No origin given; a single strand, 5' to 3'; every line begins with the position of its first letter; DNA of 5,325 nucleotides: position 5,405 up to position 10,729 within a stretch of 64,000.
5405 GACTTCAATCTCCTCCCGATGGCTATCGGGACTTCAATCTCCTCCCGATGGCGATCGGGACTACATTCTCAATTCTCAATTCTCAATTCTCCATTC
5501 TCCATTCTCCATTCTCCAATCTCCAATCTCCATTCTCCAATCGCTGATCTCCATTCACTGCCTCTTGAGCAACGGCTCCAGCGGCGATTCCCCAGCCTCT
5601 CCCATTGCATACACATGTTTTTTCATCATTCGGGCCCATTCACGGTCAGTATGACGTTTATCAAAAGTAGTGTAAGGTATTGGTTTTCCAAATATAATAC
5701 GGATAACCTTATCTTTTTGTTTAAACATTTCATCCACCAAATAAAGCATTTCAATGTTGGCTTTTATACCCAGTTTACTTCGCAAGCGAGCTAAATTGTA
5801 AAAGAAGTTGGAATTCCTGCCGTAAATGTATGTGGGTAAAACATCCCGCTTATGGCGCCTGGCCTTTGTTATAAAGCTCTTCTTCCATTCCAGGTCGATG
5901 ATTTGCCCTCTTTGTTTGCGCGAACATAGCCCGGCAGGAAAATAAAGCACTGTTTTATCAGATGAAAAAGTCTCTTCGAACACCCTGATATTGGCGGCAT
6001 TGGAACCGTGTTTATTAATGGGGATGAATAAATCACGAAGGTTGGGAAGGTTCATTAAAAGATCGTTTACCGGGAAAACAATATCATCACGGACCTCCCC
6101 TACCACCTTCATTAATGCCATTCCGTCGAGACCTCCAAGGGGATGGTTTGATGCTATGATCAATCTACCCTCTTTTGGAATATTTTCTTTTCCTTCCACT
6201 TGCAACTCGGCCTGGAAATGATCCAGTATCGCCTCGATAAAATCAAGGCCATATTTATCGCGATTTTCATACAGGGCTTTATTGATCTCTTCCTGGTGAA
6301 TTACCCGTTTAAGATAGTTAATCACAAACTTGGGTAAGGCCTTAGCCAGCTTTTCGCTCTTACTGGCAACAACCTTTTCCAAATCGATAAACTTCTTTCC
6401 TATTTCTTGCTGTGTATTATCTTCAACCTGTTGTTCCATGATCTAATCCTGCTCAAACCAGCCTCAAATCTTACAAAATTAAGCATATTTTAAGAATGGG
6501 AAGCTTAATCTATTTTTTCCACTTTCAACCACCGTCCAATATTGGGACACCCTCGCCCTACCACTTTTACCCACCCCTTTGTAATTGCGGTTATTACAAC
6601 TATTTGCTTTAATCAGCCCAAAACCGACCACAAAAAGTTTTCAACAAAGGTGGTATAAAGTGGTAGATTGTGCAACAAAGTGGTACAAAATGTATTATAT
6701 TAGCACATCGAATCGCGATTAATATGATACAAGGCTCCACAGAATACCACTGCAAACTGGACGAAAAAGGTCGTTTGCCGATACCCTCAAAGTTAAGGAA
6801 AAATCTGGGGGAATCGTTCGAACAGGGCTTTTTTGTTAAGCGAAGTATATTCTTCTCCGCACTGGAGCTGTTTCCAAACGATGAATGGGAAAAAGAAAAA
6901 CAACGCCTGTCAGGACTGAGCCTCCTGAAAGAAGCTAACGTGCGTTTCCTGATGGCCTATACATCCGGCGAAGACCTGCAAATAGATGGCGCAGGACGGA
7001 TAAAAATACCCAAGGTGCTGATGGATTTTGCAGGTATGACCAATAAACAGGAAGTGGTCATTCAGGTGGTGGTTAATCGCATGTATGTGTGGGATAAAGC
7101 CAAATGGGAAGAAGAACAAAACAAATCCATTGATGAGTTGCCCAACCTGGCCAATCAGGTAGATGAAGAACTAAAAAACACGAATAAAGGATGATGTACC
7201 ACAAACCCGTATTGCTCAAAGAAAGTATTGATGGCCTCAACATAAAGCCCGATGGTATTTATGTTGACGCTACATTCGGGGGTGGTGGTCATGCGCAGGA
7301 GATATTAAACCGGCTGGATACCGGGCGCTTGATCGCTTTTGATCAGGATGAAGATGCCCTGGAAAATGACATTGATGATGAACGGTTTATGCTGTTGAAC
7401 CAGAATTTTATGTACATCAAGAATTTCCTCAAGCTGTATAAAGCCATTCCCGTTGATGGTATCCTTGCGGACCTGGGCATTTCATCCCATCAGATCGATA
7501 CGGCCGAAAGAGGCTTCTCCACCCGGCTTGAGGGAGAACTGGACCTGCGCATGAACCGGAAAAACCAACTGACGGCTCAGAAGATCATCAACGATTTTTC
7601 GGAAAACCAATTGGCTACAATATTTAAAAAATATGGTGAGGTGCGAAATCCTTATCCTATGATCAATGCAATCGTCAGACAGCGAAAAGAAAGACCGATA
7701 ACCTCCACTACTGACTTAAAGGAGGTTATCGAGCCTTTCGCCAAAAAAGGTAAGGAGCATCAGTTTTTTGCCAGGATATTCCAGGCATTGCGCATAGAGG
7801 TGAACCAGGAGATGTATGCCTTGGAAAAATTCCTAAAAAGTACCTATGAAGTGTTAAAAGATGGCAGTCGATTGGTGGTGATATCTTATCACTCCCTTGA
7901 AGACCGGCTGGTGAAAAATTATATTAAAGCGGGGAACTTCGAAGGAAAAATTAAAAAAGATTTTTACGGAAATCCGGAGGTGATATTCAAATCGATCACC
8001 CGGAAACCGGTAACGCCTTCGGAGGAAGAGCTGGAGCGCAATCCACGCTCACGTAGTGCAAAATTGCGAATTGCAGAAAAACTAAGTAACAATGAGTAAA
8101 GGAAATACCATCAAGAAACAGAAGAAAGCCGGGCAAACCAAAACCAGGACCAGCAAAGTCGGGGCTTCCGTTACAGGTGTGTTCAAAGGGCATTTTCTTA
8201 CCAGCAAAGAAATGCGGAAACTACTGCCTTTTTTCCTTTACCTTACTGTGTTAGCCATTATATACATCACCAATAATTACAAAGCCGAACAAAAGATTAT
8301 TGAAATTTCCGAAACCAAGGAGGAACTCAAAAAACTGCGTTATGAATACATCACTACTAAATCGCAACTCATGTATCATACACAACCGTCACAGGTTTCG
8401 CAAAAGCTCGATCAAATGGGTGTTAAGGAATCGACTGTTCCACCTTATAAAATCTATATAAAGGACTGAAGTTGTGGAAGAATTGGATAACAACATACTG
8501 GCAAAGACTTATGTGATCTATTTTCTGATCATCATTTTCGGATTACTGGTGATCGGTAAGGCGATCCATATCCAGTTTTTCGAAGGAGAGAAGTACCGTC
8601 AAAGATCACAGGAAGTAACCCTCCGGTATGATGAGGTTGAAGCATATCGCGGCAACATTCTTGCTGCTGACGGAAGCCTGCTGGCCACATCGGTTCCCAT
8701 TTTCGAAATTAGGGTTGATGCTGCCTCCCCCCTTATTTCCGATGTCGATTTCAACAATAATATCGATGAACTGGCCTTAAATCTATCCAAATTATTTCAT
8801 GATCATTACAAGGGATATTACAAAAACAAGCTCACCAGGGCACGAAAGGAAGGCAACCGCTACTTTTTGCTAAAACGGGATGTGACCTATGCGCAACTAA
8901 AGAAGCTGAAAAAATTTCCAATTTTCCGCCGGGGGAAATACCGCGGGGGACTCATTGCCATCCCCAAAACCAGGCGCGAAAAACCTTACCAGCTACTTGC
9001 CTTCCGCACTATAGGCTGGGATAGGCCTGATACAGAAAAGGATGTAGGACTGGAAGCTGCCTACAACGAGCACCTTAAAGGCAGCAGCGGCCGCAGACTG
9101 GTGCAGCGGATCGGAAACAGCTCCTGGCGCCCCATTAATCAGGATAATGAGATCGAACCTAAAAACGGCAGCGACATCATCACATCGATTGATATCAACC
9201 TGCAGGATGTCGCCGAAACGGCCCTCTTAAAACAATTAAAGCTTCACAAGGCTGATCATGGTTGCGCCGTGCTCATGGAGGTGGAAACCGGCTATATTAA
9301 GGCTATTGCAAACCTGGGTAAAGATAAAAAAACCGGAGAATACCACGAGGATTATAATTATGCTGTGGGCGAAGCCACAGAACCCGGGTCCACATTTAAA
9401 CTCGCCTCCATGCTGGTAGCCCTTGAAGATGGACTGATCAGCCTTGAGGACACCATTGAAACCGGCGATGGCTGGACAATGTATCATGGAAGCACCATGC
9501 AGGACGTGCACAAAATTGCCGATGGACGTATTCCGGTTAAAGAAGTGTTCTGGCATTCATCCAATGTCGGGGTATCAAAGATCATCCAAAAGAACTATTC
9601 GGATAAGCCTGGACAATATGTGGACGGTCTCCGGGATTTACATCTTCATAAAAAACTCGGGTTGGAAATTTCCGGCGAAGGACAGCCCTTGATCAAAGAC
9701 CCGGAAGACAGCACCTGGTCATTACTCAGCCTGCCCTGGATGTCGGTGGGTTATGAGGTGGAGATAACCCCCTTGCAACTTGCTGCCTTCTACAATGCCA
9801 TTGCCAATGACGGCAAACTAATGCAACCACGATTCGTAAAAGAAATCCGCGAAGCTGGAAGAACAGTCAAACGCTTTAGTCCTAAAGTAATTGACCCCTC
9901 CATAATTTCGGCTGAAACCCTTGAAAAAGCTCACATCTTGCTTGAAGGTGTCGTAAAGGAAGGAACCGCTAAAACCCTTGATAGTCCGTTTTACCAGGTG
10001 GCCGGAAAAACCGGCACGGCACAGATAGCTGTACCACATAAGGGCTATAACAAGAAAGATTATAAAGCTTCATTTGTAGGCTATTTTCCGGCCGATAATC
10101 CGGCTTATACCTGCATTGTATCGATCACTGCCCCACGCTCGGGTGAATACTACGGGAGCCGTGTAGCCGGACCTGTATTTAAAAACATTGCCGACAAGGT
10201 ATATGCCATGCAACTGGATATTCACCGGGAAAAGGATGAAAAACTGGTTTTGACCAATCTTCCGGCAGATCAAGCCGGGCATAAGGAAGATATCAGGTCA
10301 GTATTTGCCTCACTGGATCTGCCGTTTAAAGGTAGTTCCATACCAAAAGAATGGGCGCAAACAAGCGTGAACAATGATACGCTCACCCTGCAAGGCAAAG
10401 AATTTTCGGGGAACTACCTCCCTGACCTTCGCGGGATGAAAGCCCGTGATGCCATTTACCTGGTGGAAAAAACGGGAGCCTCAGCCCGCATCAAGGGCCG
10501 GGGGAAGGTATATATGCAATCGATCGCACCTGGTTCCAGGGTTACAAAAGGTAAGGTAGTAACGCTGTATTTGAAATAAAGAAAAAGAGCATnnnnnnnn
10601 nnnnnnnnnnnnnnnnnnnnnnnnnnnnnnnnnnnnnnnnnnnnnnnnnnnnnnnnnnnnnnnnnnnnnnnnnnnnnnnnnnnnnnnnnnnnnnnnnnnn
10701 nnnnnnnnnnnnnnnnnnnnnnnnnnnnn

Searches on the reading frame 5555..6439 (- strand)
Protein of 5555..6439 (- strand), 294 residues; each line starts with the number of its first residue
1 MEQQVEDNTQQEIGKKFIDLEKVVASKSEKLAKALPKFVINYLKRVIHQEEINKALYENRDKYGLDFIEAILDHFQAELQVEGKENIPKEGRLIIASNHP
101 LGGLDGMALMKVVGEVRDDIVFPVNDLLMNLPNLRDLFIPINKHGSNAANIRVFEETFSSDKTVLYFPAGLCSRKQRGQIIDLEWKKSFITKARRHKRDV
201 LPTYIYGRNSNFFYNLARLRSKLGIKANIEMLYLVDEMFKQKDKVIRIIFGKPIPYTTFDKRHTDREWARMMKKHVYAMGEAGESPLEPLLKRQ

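Call 43: search_protein_families(library=pfam, proteins=[window:5555-6439:-], max_evalue=0.001)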
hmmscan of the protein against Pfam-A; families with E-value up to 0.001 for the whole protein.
window:5555-6439:- (294 aa): 2 families
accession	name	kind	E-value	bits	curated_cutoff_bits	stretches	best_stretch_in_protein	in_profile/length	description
PF19576.4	Acyltransf_2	-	1.2e-72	244.4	27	1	22-279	1-259/266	Acyltransferase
PF01553.26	Acyltransferase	-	6.5e-11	42.6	23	1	79-205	2-131/132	Acyltransferase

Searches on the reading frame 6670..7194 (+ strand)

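Call 78: search_protein_families(library=pfam, proteins=[window:6670-7194:+], max_evalue=0.00001)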
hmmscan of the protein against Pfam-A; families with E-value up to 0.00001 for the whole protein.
window:6670-7194:+ (174 aa): 1 family
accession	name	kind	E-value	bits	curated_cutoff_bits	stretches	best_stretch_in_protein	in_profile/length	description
PF02381.23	MraZ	-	8.4e-22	77.4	23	2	25-90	5-66/72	MraZ protein, putative antitoxin-like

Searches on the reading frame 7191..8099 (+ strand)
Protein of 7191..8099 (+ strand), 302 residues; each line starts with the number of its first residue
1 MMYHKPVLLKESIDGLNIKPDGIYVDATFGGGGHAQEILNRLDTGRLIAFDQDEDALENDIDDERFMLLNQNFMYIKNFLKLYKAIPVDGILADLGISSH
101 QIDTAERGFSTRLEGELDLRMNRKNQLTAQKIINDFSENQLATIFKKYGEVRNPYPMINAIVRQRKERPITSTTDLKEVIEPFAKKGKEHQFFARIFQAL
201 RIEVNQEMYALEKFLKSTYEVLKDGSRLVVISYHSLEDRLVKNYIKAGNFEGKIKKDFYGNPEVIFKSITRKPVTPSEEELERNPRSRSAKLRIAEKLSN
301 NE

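Call 78: search_protein_families(library=pfam, proteins=[window:7191-8099:+], max_evalue=0.00001)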
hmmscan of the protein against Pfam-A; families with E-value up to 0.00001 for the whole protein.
window:7191-8099:+ (302 aa): 2 families
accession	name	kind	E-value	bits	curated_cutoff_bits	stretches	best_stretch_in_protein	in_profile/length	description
PF01795.25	Methyltransf_5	-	8.4e-96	321.5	27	1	2-297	2-308/309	MraW methylase family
PF01728.25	FtsJ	-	1.6e-06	28.6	24.1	1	9-105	9-112/181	FtsJ-like methyltransferase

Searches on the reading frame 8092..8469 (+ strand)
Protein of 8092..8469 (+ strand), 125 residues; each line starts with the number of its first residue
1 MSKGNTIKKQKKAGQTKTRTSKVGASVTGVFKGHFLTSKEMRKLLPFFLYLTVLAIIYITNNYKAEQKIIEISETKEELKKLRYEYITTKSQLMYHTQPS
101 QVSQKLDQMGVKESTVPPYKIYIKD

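Call 79: search_protein_families(library=pfam, proteins=[window:8092-8469:+], max_evalue=0.01)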
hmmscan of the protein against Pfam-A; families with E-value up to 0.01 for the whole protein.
window:8092-8469:+ (125 aa): 2 families
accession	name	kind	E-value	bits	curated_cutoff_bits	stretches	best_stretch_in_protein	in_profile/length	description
PF19579.4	FtsL_2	-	2.6e-30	104.7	24.6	1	30-124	3-97/100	Bacteriodetes cell division protein (FtsL-like)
PF14015.11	DUF4231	-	0.0038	18.1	24.7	1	19-89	22-91/103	Protein of unknown function (DUF4231)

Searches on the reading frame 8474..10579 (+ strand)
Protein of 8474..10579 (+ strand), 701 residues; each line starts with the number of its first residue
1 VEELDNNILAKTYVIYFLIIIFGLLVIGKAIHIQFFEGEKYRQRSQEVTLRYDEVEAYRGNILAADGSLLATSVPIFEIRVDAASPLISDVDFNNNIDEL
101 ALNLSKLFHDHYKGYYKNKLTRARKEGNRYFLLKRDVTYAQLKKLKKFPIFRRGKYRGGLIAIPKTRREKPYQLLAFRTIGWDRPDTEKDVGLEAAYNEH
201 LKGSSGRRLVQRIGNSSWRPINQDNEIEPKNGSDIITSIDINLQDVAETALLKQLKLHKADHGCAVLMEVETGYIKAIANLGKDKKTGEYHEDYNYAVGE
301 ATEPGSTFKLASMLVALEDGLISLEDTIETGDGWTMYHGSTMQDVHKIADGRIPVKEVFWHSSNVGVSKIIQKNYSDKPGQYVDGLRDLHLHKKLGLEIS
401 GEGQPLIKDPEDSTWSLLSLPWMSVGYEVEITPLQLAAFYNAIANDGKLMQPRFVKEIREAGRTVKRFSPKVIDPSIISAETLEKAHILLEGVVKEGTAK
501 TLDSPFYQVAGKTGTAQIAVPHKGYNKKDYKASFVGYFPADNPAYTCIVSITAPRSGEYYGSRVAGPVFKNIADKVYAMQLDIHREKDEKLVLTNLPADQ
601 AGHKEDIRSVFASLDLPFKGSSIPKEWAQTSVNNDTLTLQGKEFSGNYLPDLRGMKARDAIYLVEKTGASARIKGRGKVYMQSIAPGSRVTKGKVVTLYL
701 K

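Call 78: search_protein_families(library=pfam, proteins=[window:8474-10579:+], max_evalue=0.00001)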
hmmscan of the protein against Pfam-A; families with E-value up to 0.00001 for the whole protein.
window:8474-10579:+ (701 aa): 3 families
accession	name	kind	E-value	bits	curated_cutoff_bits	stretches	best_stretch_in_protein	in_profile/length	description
PF00905.27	Transpeptidase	-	1e-59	202.7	22.1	1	263-573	1-298/299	Penicillin binding protein transpeptidase domain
PF03717.20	PBP_dimer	-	1.7e-09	38.8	24.4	1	55-210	2-167/180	Penicillin-binding Protein dimerisation domain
PF03793.24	PASTA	-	2.5e-09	37.4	23.2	1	649-700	3-62/64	PASTA domain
